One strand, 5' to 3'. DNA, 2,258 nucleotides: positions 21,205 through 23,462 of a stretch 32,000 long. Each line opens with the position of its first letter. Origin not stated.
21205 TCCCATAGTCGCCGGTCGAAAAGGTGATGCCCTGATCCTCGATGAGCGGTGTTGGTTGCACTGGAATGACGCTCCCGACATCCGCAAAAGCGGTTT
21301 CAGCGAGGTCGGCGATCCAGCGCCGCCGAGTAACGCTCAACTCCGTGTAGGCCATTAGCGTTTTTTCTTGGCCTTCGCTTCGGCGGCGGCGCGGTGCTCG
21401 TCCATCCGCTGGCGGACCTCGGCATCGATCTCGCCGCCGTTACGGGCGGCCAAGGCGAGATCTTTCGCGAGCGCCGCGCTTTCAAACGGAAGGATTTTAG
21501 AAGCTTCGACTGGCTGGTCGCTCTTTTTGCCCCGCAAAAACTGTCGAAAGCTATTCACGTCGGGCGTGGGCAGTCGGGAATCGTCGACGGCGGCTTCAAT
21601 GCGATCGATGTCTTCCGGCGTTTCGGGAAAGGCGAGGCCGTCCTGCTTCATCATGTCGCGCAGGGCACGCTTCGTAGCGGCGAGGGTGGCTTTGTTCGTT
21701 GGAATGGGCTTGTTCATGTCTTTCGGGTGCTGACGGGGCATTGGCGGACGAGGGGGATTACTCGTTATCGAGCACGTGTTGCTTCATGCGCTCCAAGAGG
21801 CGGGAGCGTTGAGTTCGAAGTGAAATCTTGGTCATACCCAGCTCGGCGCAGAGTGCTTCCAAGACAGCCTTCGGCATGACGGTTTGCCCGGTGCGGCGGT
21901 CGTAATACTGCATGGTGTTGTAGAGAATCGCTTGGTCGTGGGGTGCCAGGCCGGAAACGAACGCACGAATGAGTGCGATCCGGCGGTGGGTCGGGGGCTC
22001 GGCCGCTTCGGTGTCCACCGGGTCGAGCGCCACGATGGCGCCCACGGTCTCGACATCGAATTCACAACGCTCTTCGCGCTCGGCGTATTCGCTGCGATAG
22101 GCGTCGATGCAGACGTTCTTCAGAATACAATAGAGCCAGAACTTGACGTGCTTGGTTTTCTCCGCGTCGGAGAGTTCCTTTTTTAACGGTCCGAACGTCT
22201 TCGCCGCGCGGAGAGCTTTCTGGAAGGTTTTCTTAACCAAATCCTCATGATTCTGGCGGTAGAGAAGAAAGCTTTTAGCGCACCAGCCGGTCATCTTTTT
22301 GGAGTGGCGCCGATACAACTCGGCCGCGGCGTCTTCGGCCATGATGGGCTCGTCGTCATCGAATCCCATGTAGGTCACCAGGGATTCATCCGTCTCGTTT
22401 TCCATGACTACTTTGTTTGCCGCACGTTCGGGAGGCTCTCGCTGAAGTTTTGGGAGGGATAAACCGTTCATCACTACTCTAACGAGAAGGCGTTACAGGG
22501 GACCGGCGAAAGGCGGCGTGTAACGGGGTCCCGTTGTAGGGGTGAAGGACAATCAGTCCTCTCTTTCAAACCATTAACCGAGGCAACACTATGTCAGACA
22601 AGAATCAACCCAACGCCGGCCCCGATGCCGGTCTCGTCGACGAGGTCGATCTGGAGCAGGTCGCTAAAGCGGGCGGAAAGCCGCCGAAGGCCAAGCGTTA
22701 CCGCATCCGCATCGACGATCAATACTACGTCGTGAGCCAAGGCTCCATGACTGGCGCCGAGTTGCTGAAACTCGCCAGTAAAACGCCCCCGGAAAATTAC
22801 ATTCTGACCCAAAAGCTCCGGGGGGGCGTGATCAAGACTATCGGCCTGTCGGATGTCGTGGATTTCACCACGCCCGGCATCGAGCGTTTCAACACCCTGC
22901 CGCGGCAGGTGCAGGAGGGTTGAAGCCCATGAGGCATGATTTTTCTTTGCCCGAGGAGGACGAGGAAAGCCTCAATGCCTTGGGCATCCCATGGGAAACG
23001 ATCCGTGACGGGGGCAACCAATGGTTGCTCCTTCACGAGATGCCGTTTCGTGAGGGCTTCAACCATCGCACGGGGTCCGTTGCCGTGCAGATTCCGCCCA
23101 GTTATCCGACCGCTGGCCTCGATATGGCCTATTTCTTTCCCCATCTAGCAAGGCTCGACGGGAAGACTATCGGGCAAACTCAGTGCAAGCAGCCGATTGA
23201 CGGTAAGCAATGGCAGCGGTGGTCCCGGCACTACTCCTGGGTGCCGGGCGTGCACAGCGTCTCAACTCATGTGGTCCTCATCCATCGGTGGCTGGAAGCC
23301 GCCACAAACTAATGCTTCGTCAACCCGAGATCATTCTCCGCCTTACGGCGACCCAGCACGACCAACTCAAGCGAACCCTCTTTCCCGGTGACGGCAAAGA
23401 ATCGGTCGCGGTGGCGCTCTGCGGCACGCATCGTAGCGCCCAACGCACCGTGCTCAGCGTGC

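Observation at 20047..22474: Divergent operon: ECF-like sigma, 128-aa unknown, ImmA/IrrE protease and HNH nuclease, a possible sensing/effector arm of the Ubl cassette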

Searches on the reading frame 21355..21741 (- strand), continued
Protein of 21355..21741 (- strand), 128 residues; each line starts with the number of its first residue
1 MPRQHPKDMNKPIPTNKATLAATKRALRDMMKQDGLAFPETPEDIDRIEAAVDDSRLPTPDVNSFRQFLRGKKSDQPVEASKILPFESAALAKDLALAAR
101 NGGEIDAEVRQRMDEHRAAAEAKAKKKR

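Call 115: search_protein_families(library=ncbifam, proteins=[L088:750-1463:+], max_evalue=1)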
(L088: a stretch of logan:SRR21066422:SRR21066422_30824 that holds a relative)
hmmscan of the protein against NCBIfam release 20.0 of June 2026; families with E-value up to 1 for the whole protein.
L088:750-1463:+ (237 aa): 21 families
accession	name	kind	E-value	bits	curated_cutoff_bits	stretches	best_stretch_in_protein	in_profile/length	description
TIGR02937.1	sigma70-ECF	superfamily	4.1e-09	36.3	42.9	1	47-231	1-164/165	sigma-70 family RNA polymerase sigma factor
NF009166.1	PRK12513.1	equivalog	3.1e-06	27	206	1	47-143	22-106/193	RNA polymerase sigma factor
NF006089.0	PRK08241.1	subfamily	2.3e-05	23.7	240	1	39-145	14-103/343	RNA polymerase subunit sigma-70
NF007227.0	PRK09645.1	subfamily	5.3e-05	23.2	202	1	40-139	6-94/177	sigma-70 family RNA polymerase sigma factor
NF007225.0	PRK09643.1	equivalog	0.00025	20.8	190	1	45-135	25-103/204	RNA polymerase sigma factor SigM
NF004113.0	PRK05602.1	equivalog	0.0003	20.4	208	1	16-138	20-125/211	RNA polymerase sigma factor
NF009171.0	PRK12518.1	equivalog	0.0007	19.4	208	1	45-138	25-105/191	RNA polymerase sigma factor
NF007222.0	PRK09640.1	equivalog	0.0012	18.4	194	1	48-142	27-109/188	RNA polymerase sigma factor SigX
NF009182.0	PRK12530.1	subfamily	0.0051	16.3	264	1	68-127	25-77/193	RNA polymerase sigma factor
NF007220.0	PRK09639.1-5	equivalog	0.0053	16.5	260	1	52-235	8-167/181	RNA polymerase sigma factor SigX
NF009176.0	PRK12524.1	equivalog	0.0058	16.4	264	1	24-134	9-105/196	RNA polymerase sigma factor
TIGR02950.1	SigM_subfam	subfamily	0.0077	16.1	147.95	1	51-155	4-91/159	RNA polymerase sigma factor, SigM family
TIGR02947.1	SigH_actino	hypoth_equivalog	0.0088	15.7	251.55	1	75-140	38-92/193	RNA polymerase sigma-70 factor, TIGR02947 family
NF007215.0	PRK09637.1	equivalog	0.02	14.9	212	1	108-136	50-78/181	RNA polymerase sigma factor SigZ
NF009184.0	PRK12532.1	equivalog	0.026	14.4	276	1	73-135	27-82/195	RNA polymerase sigma factor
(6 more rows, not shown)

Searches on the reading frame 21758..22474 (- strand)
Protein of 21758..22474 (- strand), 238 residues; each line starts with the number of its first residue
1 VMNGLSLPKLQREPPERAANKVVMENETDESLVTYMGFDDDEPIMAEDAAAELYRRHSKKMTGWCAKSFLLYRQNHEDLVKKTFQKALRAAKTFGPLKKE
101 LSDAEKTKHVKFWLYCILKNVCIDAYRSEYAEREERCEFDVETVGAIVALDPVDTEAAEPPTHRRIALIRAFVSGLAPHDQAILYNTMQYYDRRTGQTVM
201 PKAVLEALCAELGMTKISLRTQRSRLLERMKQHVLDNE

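Call 3: search_protein_families(library=pfam, proteins=[window:21758-22474:-], max_evalue=0.1)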
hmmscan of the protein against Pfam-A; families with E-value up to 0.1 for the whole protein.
window:21758-22474:- (238 aa): 1 family
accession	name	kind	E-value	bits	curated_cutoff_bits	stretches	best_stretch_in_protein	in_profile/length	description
PF04542.20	Sigma70_r2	-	8.6e-09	35.5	24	1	53-129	1-68/71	Sigma-70 region 2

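Call 4: search_protein_families(library=padloc, proteins=[window:21758-22474:-], max_evalue=0.1)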
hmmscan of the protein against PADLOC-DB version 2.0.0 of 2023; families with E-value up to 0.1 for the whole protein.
window:21758-22474:- (238 aa): 0 families

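Call 26: search_protein_families(library=ncbifam, proteins=[window:21758-22474:-], max_evalue=0.1)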
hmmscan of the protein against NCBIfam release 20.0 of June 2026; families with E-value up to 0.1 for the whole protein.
window:21758-22474:- (238 aa): 31 families (the best 25 are shown)
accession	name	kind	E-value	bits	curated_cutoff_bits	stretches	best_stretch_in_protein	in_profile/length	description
TIGR02937.1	sigma70-ECF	superfamily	1.6e-08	34.3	42.9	1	48-233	1-164/165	sigma-70 family RNA polymerase sigma factor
NF009166.1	PRK12513.1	equivalog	1.4e-07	31.4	206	1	47-160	21-124/193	RNA polymerase sigma factor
NF007222.0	PRK09640.1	equivalog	1.7e-07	31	194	1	28-184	9-143/188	RNA polymerase sigma factor SigX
NF007227.0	PRK09645.1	subfamily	6e-07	29.5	202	1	47-157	12-111/177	sigma-70 family RNA polymerase sigma factor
TIGR02952.1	Sig70_famx2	equivalog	8.9e-07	29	206.45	1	47-184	10-131/170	ECF subfamily RNA polymerase sigma factor, BldN family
NF007220.0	PRK09639.1-5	equivalog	2.7e-05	24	260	1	71-157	25-100/181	RNA polymerase sigma factor SigX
NF009171.0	PRK12518.1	equivalog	5.9e-05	23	208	1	48-139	27-105/191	RNA polymerase sigma factor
NF007215.0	PRK09637.1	equivalog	0.00012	22.1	212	1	67-134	15-76/181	RNA polymerase sigma factor SigZ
NF006089.0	PRK08241.1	subfamily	0.00015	21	240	1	45-130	19-93/343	RNA polymerase subunit sigma-70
NF007225.0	PRK09643.1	equivalog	0.00017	21.3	190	1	47-145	26-112/204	RNA polymerase sigma factor SigM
NF004113.0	PRK05602.1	equivalog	0.00026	20.6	208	1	13-136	16-123/211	RNA polymerase sigma factor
TIGR02959.1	SigZ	equivalog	0.00058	19.7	168.65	1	97-133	33-69/170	RNA polymerase sigma factor SigZ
TIGR02950.1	SigM_subfam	subfamily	0.00078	19.3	147.95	1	52-178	4-113/159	RNA polymerase sigma factor, SigM family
NF009186.0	PRK12534.1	equivalog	0.0015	18.4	267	1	49-166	26-131/187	RNA polymerase sigma factor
TIGR02947.1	SigH_actino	hypoth_equivalog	0.0016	18.1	251.55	1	75-134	37-86/193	RNA polymerase sigma-70 factor, TIGR02947 family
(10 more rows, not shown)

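Call 27: search_solved_structures(query=window:21758-22474:-, max_evalue=1, show_alignments=2)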
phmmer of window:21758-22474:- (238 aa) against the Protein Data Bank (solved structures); distinct sequences matched with E-value up to 1: 1.
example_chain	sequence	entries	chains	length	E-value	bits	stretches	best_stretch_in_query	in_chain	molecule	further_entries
1h3l_A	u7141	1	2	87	0.4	13.6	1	76-132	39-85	RNA POLYMERASE SIGMA FACTOR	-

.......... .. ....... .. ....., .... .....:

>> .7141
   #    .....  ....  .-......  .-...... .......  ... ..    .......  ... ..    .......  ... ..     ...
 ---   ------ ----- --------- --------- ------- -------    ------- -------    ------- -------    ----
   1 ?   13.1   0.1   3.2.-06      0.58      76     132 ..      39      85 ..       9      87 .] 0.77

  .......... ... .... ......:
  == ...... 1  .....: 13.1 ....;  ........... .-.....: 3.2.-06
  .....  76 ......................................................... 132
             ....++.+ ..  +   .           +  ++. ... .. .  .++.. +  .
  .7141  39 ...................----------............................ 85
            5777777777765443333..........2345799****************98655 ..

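Call 70: find_homologous_proteins(query=window:21758-22405:-, max_evalue=0.00001)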
Query window:21758-22405:- (215 aa): 35 proteins with E <= 0.00001 among 626 candidates.
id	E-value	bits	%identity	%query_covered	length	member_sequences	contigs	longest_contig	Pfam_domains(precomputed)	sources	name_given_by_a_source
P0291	1.2e-136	471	98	100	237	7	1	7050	PF04542.21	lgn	-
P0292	1.4e-125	435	90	100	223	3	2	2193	PF04542.21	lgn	-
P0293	8.9e-118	409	84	100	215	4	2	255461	PF04542.21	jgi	jgi:DNA-directed RNA polymerase specialized sigma24 family protein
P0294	1.2e-115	402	84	100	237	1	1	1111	PF04542.21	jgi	jgi:RNA polymerase sigma factor (sigma-70 family)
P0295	5.4e-114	397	83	100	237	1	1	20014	PF04542.21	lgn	-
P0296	2.4e-113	395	81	100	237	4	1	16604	PF04542.21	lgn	-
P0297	1.9e-112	392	81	100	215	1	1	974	PF04542.21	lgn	-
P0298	2.5e-112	392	81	100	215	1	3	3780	PF04542.21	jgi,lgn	jgi:RNA polymerase sigma factor (sigma-70 family)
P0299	3.8e-112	391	81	100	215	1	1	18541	PF04542.21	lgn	-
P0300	4.7e-112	391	82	100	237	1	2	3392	PF04542.21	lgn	-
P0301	1.4e-111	389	81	100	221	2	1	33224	PF04542.21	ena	-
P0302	1.3e-110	386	79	100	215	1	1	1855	PF04542.21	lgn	-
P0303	7.2e-108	377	79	100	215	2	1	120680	PF04542.21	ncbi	-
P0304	2.6e-102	359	76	100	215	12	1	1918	PF04542.21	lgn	-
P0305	3.7e-92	326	70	100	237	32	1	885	PF04542.21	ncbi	-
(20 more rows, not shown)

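Call 77: predict_structure(alignment_id=A7)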
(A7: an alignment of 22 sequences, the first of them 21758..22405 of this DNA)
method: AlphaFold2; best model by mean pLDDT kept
length: 215 residues; sequences in the alignment: 22
mean_pLDDT: 84.7   pTM: 0.58
mean pLDDT of the five models: 84.7, 84.5, 83.8, 78.4, 74.9
residues with pLDDT >= 90: 95; 70-90: 98; 50-70: 22; < 50: 0
segments of 3 or more residues with pLDDT < 50: none
pLDDT, mean of each block of 10 residues (from residue 1): 89 93 95 92 72 88 94 90 93 87 74 58 74 75 87 86 80 79 86 92 93 91
secondary structure, 60 per line:
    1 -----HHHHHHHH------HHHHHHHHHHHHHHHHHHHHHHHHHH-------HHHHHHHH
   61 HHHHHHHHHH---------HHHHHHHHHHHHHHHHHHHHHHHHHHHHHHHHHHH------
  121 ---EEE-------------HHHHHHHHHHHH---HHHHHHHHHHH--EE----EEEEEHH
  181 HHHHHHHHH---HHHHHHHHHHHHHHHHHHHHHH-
elements in order: H6-13 H20-45 H53-70 H80-114 E124-126 H140-151 H155-165 E174-178 H179-189 H193-214

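Call 82: fold_search(model_id=the predicted structure, library=pdb)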
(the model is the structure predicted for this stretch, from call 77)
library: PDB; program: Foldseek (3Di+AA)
matches with E <= 10: 135; with E <= 0.001: 0
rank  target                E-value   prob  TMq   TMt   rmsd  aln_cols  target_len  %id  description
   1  9m9e_F                1.4e-03  1.00  0.28  0.33  22.5       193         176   19  Structural Basis of Pausing During Transcription Initiation in Mycobacterium tuberculosis (released 2026-01-14)
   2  5wur_A                2.8e-03  1.00  0.36  0.48  15.3       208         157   14  Crystal structure of SigW in complex with its anti-sigma RsiW, an oxdized form (released 2017-03-29)
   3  5uxx_C                3.1e-03  1.00  0.32  0.40  17.3       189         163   15  Co-crystal structure of the sigma factor RpoE in complex with the anti-sigma factor NepR from Bartonella quintana (released 2018-02-28)
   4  4cxf_A                6.2e-03  1.00  0.37  0.50  16.0       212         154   18  Structure of CnrH in complex with the cytosolic domain of CnrY (released 2014-04-30)
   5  5wuq_A                6.5e-03  1.00  0.37  0.48  15.8       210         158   15  Crystal structure of SigW in complex with its anti-sigma RsiW, a zinc binding form (released 2017-03-29)
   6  1or7_A                6.5e-03  1.00  0.34  0.40  20.7       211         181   17  Crystal Structure of Escherichia coli sigmaE with the Cytoplasmic Domain of its Anti-sigma RseA (released 2003-04-15)
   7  5wuq_B                7.6e-03  1.00  0.37  0.49  15.5       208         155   15  Crystal structure of SigW in complex with its anti-sigma RsiW, a zinc binding form (released 2017-03-29)
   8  9n9q_C                7.6e-03  1.00  0.35  0.29  23.3       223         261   13  Cryo-EM structure of the RNA-guided transcription complex (released 2025-12-24)
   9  5uxx_A                9.3e-03  1.00  0.33  0.43  17.3       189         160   14  Co-crystal structure of the sigma factor RpoE in complex with the anti-sigma factor NepR from Bartonella quintana (released 2018-02-28)
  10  6dv9_F                1.0e-02  0.97  0.25  0.30  24.8       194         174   15  Crystal structure of Mycobacterium tuberculosis transcription initiation complex(ECF sigma factor L) containing 5nt RN (released 2019-02-20)
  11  9ujk_F                1.2e-02  0.89  0.25  0.18  25.7       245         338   13  CryoEM structure of the T.thermophilus transcription initiation complex in the presence of ATP (released 2025-10-22)
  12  6kon_F                1.5e-02  0.94  0.25  0.30  24.9       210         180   16  Mycobacterium tuberculosis initial transcription complex comprising sigma H and 5'-OH RNA of 5 nt (released 2020-03-11)
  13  5zx2_F                1.7e-02  0.96  0.26  0.31  24.4       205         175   15  Mycobacterium tuberculosis RNA polymerase transcription initiation complex with ECF sigma factor sigma H and 7nt RNA (released 2019-03-20)
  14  5tjg_F                1.7e-02  0.85  0.25  0.18  24.4       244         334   14  Thermus aquaticus delta1.1-sigmaA holoenzyme/downstream-fork promoter complex with an open clamp (released 2017-06-21)
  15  9ukn_F                1.9e-02  0.85  0.26  0.19  25.3       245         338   13  CryoEM structure of the T.thermophilus transcription initiation complex (released 2025-10-22)
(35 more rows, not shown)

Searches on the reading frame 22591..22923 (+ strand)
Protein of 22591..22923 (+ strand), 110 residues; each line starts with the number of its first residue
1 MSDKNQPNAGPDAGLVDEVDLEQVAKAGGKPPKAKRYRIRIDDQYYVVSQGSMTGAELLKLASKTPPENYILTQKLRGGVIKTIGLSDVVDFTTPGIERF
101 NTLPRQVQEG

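Call 3: search_protein_families(library=pfam, proteins=[window:22591-22923:+], max_evalue=0.1)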
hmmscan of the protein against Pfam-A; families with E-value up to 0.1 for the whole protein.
window:22591-22923:+ (110 aa): 1 family
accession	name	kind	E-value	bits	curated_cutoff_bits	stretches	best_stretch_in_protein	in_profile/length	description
PF14452.12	Multi_ubiq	-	3.3e-13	50.1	24.5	1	37-104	1-68/69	Multiubiquitin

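Call 4: search_protein_families(library=padloc, proteins=[window:22591-22923:+], max_evalue=0.1)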
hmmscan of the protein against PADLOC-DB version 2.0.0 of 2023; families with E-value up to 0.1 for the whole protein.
window:22591-22923:+ (110 aa): 0 families

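Call 26: search_protein_families(library=ncbifam, proteins=[window:22591-22923:+], max_evalue=0.1)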
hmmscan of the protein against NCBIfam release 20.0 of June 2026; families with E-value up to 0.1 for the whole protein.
window:22591-22923:+ (110 aa): 0 families

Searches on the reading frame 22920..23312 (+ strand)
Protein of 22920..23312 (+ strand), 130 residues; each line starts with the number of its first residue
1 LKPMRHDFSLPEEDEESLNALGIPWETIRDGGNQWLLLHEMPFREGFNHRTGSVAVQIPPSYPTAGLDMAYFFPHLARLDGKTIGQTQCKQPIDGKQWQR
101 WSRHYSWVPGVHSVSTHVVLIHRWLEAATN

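Call 3: search_protein_families(library=pfam, proteins=[window:22920-23312:+], max_evalue=0.1)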
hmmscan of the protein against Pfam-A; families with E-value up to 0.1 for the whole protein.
window:22920-23312:+ (130 aa): 1 family
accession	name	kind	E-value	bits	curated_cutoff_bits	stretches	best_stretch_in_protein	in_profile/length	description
PF14462.11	Prok-E2_E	-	6.3e-35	120.1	25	1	10-127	1-122/123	Prokaryotic E2 family E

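Call 4: search_protein_families(library=padloc, proteins=[window:22920-23312:+], max_evalue=0.1)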
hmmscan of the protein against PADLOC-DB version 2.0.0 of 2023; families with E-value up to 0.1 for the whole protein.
window:22920-23312:+ (130 aa): 1 family
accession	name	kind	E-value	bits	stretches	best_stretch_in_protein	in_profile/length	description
PDLC02320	AbiEii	-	0.049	11.6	1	90-112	105-127/147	AbiEii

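Call 26: search_protein_families(library=ncbifam, proteins=[window:22920-23312:+], max_evalue=0.1)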
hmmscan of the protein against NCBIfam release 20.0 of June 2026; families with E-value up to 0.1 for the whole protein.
window:22920-23312:+ (130 aa): 0 families
